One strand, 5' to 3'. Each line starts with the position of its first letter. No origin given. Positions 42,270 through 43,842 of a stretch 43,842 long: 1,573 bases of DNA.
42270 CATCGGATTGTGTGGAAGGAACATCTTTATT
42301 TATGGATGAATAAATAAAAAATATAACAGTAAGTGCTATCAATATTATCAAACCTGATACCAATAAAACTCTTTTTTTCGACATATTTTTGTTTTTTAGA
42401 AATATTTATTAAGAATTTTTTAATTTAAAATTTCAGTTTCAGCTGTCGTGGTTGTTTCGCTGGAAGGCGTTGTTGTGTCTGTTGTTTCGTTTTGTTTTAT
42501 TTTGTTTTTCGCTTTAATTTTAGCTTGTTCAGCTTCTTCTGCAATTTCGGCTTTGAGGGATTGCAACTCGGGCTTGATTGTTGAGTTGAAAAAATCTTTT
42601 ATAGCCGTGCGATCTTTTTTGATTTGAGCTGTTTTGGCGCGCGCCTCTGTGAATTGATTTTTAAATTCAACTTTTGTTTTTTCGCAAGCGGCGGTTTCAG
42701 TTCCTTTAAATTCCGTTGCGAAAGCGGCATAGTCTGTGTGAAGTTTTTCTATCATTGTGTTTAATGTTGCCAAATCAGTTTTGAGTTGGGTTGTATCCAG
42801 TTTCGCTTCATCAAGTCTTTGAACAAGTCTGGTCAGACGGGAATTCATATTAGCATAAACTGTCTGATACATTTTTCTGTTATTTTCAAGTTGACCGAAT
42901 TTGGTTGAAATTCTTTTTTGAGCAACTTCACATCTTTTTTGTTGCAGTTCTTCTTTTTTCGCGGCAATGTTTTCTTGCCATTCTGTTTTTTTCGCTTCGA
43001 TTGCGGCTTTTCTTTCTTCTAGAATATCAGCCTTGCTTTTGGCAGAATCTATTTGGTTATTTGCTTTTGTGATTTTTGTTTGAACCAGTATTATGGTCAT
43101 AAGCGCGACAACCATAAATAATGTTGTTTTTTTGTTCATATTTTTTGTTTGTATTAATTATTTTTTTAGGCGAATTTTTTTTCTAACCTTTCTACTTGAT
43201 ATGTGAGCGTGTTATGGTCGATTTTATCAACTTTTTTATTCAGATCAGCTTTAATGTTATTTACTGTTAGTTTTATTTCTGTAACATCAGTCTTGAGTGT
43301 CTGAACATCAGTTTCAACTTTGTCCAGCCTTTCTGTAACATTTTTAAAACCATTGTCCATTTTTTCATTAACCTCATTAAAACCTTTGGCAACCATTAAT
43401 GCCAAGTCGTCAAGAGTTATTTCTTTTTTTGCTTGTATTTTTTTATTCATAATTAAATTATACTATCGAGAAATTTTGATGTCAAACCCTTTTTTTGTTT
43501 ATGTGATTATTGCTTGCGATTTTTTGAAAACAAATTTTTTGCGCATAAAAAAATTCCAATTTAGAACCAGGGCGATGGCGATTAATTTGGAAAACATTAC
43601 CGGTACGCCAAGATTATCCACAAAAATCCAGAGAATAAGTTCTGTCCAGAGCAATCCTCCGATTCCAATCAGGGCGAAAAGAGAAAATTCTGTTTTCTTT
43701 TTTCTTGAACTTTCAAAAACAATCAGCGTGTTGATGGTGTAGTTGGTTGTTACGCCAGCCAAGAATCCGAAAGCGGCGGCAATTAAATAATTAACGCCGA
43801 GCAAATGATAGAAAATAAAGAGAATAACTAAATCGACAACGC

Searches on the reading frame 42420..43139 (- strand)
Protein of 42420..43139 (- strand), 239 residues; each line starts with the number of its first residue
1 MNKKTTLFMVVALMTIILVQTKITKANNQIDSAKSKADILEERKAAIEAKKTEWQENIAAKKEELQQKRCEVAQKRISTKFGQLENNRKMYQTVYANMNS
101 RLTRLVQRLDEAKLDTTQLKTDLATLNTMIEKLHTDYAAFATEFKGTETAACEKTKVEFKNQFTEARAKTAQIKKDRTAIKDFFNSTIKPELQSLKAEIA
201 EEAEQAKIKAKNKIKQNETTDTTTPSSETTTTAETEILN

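Call 5: search_protein_families(library=pfam, proteins=[window:42420-43139:-], max_evalue=0.01)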
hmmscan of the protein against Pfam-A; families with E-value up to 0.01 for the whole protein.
window:42420-43139:- (239 aa): 1 family
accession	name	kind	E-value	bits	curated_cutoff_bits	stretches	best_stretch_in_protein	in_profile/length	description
PF14362.11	DUF4407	-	0.0045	16.7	31.3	1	23-144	114-232/297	Domain of unknown function (DUF4407)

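Call 33: find_encoding_contigs(protein=window:42420-43139:-, flank=10000, max_places=1)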
Protein window:42420-43139:- (239 aa): 2 contigs read that carry it; 1 place shown.
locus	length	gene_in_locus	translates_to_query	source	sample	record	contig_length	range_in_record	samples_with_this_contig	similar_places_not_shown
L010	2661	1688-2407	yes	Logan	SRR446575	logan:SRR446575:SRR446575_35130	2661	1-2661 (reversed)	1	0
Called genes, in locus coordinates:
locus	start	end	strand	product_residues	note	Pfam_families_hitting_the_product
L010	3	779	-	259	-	?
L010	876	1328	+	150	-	PF04138:GtrA_DPMS_TM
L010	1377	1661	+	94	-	PF06103:DUF948 (weak)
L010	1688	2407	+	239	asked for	-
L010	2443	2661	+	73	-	?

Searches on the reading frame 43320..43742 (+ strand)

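Call 9: search_protein_families(library=pfam, proteins=[window:43320-43742:+], max_evalue=1)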
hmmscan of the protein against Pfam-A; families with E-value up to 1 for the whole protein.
window:43320-43742:+ (140 aa): 1 family
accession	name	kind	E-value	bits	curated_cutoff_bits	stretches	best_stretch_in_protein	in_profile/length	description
PF23489.1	V-ATPase_su_f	-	0.024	15.3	27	1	24-50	6-32/78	V-type proton ATPase subunit f-like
